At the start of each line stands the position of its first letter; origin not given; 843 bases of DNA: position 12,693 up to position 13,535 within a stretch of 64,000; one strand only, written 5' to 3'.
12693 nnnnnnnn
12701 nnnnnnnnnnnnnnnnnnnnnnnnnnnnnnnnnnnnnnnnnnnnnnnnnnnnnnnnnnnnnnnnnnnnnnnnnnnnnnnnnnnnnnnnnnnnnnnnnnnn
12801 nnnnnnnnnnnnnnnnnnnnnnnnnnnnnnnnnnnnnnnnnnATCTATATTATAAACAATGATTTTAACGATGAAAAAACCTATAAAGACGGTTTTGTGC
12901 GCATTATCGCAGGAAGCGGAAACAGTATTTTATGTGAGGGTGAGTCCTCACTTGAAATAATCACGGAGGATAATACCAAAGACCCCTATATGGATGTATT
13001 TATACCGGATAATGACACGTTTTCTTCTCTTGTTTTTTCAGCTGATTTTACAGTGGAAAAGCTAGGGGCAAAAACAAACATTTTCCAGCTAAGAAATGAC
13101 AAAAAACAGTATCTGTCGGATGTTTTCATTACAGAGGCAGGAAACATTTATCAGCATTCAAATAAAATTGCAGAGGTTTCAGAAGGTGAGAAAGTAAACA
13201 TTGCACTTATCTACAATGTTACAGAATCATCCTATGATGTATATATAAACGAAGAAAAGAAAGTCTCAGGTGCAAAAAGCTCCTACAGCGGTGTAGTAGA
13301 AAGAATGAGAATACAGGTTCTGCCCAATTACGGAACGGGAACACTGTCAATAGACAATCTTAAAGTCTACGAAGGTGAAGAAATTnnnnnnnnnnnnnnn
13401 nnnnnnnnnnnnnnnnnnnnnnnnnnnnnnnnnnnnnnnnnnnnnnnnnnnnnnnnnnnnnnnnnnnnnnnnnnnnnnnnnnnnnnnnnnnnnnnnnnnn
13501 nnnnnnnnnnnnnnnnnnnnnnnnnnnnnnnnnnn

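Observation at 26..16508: Five adjacent secreted giants built from at least 10 copies of a beta-sandwich module ending in h-D-N/D-h-x-h-Y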

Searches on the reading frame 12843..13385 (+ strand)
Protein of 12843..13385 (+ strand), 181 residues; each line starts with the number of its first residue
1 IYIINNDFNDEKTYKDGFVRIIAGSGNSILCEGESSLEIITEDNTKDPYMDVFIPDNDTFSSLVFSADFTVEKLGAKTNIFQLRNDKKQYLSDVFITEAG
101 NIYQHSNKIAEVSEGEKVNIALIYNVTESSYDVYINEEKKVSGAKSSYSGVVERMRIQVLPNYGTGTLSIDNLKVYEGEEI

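Call 11: search_protein_families(library=pfam, alignment_id=A1, max_evalue=1)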
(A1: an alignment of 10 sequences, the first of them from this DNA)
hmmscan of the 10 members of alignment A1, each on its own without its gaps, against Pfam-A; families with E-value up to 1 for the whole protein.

A. member 1, seq(181 aa): 0 families

B. families by the number of members that match (of 10 scanned): 18 families
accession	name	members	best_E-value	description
PF13385.13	Laminin_G_3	4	1.5e-09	Concanavalin A-like lectin/glucanases superfamily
PF22585.3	Sialidase-like_CBM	2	0.00013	Sialidase-like, CBM domain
PF02210.31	Laminin_G_2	2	0.0057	Laminin G domain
PF22925.3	TS_C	1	0.0027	Trans-sialidase, C-terminal domain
PF16729.10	DUF5067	1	0.011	Domain of unknown function (DUF5067)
PF06439.18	3keto-disac_hyd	1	0.013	3-keto-disaccharide hydrolase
PF08305.17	NPCBM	1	0.017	NPCBM/NEW2 domain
PF07198.17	DUF1410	1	0.024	Protein of unknown function (DUF1410)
PF14099.13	Polysacc_lyase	1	0.033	Polysaccharide lyase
PF18843.6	LPD28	1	0.034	Large polyvalent protein associated domain 28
PF03422.21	CBM_6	1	0.036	Carbohydrate binding module (family 6)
PF07953.20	Toxin_R_bind_N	1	0.04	Clostridium neurotoxin, N-terminal receptor binding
PF24084.1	DUF7369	1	0.044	Domain of unknown function (DUF7369)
PF17163.9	DUF5125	1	0.051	Domain of unknown function (DUF5125)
PF02973.23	Sialidase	1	0.12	Sialidase, N-terminal domain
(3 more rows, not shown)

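Call 12: search_solved_structures(query=A1, max_evalue=1, show_alignments=2)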
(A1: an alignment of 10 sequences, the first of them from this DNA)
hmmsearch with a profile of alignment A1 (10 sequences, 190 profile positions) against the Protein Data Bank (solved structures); distinct sequences matched with E-value up to 1: 14.
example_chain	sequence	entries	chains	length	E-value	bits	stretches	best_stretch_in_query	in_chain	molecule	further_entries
5mqr_A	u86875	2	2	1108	0.00056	23.2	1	66-149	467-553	Beta-L-arabinobiosidase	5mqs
4dqa_A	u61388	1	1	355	0.0085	19.3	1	121-148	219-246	uncharacterized protein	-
1kit_A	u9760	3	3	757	0.02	18.1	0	77-172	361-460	SIALIDASE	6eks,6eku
1w0o_A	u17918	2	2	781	0.021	18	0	77-172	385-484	SIALIDASE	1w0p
5hon_A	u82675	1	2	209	0.045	16.9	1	93-187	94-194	Extracellular arabinanase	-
3imm_A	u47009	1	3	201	0.11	15.6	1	95-150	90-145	Putative secreted glycosylhydrolase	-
2zzj_A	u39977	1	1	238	0.12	15.6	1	117-169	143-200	Glucuronan lyase A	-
1e9z_B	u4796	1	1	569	0.19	14.9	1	121-157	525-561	UREASE SUBUNIT BETA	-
4hr6_C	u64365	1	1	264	0.23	14.7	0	37-108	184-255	LECTIN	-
5y42_C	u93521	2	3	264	0.23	14.6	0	37-108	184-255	Seed lectin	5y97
1e9y_B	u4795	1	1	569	0.23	14.6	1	121-157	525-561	UREASE SUBUNIT BETA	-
8hc1_B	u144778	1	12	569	0.39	13.9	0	121-157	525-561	Urease subunit beta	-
7c7d_A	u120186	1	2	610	0.59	13.3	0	126-161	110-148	alpha-1,3-glucanase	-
6qsu_B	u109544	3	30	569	0.67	13.1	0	121-157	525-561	Urease subunit beta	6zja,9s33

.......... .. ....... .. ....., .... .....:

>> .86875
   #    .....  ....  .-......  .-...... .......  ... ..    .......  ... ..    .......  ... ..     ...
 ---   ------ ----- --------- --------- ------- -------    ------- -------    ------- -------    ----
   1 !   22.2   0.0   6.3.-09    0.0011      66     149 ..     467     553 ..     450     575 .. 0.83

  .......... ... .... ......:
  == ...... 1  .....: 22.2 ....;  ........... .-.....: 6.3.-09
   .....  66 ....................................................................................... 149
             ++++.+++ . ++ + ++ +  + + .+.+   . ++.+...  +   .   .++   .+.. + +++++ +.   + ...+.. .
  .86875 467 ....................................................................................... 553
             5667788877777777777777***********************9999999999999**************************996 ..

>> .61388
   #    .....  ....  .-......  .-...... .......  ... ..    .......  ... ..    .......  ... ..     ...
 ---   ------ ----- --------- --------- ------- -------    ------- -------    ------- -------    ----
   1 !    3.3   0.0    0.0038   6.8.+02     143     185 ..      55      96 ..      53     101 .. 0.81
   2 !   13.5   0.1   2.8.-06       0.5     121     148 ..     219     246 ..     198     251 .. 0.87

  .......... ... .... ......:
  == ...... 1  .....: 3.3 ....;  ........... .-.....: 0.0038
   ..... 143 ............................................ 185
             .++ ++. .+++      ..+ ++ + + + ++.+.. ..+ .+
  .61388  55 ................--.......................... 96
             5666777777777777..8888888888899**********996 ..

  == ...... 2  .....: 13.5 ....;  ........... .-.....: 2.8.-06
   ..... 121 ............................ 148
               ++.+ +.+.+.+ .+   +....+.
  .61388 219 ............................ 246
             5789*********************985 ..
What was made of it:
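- A weak hit of the module profile to glucuronan lyase 2zzj (E 0.12, call 12).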

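Call 16: search_protein_families(library=pfam, proteins=[window:12843-13385:+], max_evalue=1)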
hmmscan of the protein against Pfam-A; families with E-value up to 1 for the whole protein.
seq(181 aa): 0 families

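Call 40: search_protein_representatives(alignment_id=A1)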
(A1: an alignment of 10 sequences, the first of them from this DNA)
Query: 10 sequences, 190 profile positions. Proteins with E-value up to 0.001 (for the whole library): 4367; up to 1e-10: 814; up to 1e-30: 23. The best 150 are listed.
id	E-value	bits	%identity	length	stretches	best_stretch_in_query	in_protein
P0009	1.2e-158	540.8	-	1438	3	1-190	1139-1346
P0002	2.0e-58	213.8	-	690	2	1-188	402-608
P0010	5.2e-57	209.2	-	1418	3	2-188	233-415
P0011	4.1e-47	176.9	-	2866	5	115-182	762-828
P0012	2.2e-44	168.0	-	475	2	3-189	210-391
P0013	3.7e-44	167.3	-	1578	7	112-189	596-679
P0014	2.8e-43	164.4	-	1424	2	2-187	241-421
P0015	1.5e-42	162.1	-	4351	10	65-186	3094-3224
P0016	1.3e-39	152.5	-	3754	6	114-185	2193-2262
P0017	2.9e-35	138.3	-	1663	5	57-157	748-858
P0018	8.9e-35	136.7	-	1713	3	2-189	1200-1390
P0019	1.7e-34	135.8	-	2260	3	19-188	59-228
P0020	2.7e-34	135.1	-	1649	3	4-189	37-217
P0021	2.1e-33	132.3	-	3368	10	105-187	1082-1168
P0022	2.8e-33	131.8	-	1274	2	5-188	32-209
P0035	2.4e-29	119.0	-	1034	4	4-188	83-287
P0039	7.0e-29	117.5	-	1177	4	40-187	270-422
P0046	6.5e-27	111.1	-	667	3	23-188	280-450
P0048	1.1e-26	110.3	-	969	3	36-187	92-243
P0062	1.3e-24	103.5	-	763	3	19-189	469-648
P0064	1.4e-24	103.4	-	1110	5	2-188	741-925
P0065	1.5e-24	103.3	-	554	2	10-188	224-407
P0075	4.8e-23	98.5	-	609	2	7-189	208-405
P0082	1.4e-22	96.9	-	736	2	33-187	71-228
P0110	3.3e-21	92.5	-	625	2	3-187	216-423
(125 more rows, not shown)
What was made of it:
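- Closest known: Pfam Laminin_G_3. Different: It forms its own large group: 814 representatives at E<=1e-10 (call 40).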

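Call 46: search_protein_families(library=pfam, proteins=[P0012, P0035, P0039, P0046, P0048, P0062, P0065, P0075, P0082, P0064], max_evalue=0.0001)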
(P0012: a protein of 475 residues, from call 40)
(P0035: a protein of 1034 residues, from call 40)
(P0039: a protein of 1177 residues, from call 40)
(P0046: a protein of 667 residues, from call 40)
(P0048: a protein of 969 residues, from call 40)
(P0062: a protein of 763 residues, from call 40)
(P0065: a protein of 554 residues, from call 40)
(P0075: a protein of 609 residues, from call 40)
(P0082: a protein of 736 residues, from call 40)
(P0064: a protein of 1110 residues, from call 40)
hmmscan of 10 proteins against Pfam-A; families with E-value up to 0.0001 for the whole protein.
P0012 (475 aa): 1 family
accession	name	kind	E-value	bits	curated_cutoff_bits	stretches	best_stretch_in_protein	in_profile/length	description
PF07833.16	Cu_amine_oxidN1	-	5.5e-11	42.8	24.2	1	411-464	43-96/108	Copper amine oxidase N-terminal domain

P0035 (1034 aa): 3 families
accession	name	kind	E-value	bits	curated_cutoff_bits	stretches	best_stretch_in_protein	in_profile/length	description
PF13385.13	Laminin_G_3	-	2.3e-23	83.4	27.6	0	829-932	42-143/151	Concanavalin A-like lectin/glucanases superfamily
PF02368.24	Big_2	-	1.3e-11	44.7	22.8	1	936-1001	3-68/79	Bacterial Ig-like domain (group 2)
PF02210.31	Laminin_G_2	-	6.1e-10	40.1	22.9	0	599-666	11-75/126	Laminin G domain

P0039 (1177 aa): 3 families
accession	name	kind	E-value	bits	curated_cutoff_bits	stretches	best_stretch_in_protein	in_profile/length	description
PF00657.28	Lipase_GDSL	-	9.9e-15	55.7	23.6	1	950-1161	1-208/208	GDSL-like Lipase/Acylhydrolase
PF13472.12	Lipase_GDSL_2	-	2.7e-14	54.5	32.9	1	952-1114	1-156/178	GDSL-like Lipase/Acylhydrolase family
PF22585.3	Sialidase-like_CBM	-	8.9e-10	39.1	27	0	294-406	38-144/156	Sialidase-like, CBM domain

P0046 (667 aa): 1 family
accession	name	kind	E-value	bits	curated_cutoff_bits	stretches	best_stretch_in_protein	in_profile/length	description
PF13385.13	Laminin_G_3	-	1.8e-09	38.3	27.6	0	352-450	51-144/151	Concanavalin A-like lectin/glucanases superfamily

P0048 (969 aa): 4 families
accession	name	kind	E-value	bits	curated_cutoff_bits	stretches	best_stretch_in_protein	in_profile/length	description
PF08124.17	Lyase_8_N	-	8.9e-82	275.2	24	1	338-652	1-322/323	Polysaccharide lyase family 8, N terminal alpha-helical domain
PF02368.24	Big_2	-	6.4e-14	52.1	22.8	1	245-319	1-76/79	Bacterial Ig-like domain (group 2)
PF22585.3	Sialidase-like_CBM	-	7.2e-09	36.2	27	0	876-948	71-141/156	Sialidase-like, CBM domain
PF02973.23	Sialidase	-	5.9e-05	23.1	26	0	715-742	101-128/189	Sialidase, N-terminal domain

P0062 (763 aa): 1 family
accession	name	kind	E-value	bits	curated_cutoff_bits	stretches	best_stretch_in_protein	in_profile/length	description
PF22585.3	Sialidase-like_CBM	-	1.7e-07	31.7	27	0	107-213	36-137/156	Sialidase-like, CBM domain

P0065 (554 aa): 2 families
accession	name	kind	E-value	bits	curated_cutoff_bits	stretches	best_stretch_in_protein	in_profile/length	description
PF07833.16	Cu_amine_oxidN1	-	6.8e-12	45.7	24.2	1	458-536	8-89/108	Copper amine oxidase N-terminal domain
PF13385.13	Laminin_G_3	-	7.7e-06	26.6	27.6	0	329-405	67-142/151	Concanavalin A-like lectin/glucanases superfamily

P0075 (609 aa): 1 family
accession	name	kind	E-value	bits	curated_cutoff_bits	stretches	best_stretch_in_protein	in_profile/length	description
PF03629.24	SASA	-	1.6e-33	116.7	24.8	1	3-174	50-224/226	Carbohydrate esterase, sialic acid-specific acetylesterase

P0082 (736 aa): 1 family
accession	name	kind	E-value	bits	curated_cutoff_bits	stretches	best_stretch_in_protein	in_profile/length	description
PF13385.13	Laminin_G_3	-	8e-08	33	27.6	0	407-499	25-117/151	Concanavalin A-like lectin/glucanases superfamily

P0064 (1110 aa): 1 family
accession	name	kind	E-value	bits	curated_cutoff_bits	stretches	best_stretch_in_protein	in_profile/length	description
PF13385.13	Laminin_G_3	-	8.7e-12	45.9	27.6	0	523-606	44-117/151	Concanavalin A-like lectin/glucanases superfamily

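Call 77: list_cluster_members(proteins=[P0009, P0010, P0110, P0002, P0005, P0014, P0012, P0035])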
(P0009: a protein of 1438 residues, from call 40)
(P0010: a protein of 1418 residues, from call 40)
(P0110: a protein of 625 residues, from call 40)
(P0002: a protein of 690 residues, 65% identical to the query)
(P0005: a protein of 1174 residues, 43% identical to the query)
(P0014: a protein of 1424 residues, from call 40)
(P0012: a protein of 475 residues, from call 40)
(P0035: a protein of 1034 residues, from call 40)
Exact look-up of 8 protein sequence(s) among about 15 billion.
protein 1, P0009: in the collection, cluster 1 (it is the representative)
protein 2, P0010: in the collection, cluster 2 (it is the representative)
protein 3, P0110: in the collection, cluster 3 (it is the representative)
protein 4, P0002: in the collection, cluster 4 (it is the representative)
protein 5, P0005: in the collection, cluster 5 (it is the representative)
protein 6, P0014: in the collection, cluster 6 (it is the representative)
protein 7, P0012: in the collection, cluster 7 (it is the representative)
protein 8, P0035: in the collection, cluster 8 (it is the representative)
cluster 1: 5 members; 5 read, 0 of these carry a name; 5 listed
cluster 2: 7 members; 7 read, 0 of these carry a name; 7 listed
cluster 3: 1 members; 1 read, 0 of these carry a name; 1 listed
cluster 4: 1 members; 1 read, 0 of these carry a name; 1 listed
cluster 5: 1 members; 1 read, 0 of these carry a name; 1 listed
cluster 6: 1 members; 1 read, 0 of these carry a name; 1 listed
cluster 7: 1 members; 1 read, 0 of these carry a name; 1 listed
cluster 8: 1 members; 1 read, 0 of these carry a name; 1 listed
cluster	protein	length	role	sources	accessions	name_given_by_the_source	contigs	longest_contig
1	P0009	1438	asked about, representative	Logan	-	-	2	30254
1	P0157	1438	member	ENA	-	-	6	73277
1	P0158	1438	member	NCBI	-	-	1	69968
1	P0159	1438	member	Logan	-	-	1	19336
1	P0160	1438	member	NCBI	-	-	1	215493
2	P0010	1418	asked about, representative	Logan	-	-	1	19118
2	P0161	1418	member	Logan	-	-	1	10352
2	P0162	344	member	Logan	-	-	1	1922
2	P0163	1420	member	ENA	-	-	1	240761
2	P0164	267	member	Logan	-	-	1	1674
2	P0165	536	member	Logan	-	-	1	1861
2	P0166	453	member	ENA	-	-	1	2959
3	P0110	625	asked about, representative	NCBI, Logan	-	-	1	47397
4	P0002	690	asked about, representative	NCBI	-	-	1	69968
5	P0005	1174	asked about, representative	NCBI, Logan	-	-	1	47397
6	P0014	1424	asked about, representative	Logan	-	-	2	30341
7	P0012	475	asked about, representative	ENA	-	-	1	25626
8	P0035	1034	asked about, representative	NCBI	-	-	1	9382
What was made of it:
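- Tried and rejected: Cluster look-ups gave no source names for any of the proteins (call 77).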

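Call 80: search_solved_structures(query=A6, max_evalue=0.1, show_alignments=1)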
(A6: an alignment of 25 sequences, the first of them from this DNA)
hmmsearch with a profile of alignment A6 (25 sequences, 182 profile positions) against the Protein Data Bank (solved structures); distinct sequences matched with E-value up to 0.1: 9.
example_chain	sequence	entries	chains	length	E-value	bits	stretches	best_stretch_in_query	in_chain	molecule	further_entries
5mqr_A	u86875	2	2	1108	4.7e-09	39.7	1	46-161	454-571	Beta-L-arabinobiosidase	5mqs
5hon_A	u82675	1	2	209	1.4e-06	31.6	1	94-181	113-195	Extracellular arabinanase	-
5ho0_A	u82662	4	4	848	9.3e-06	29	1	97-181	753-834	Extracellular arabinanase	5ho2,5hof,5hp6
4dqa_A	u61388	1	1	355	1.5e-05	28.3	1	36-141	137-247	uncharacterized protein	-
4qvs_A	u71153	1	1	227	2.3e-05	27.7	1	58-148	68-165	S-layer domain-containing protein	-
7elv_E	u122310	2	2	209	0.0007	22.8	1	89-145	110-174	legume lectin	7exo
4yz1_A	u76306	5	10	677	0.0064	19.7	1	21-170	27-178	Putative neuraminidase | Sialidase NanC | Neuraminidase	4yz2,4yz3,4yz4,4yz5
4yw1_A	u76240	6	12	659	0.007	19.6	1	22-170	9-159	Neuraminidase C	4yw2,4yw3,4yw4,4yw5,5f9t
1okq_A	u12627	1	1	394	0.09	16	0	45-142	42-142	LAMININ ALPHA 2 CHAIN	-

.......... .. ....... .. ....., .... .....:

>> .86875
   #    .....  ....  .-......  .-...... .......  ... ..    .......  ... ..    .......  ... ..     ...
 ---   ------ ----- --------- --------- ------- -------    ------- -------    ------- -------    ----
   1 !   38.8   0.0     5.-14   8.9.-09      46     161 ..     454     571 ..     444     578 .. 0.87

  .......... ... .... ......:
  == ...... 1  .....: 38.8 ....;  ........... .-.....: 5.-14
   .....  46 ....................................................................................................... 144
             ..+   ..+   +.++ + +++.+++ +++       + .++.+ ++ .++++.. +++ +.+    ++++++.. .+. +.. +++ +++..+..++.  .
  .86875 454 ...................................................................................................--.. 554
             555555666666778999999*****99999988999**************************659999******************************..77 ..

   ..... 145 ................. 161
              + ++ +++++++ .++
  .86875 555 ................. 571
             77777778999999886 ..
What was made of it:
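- On Concanavalin A-like / Laminin_G_3 module: The PDB profile hits 5mqr at 4.7e-9 and 5hon at 1.4e-6 (call 80).
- PDB sequence profile (call 80): BT1020 5mqr E 4.7e-9, AbnA domain 4 5hon 1.4e-6, legume lectin 7e-4, NanC lectin domain 6e-3.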
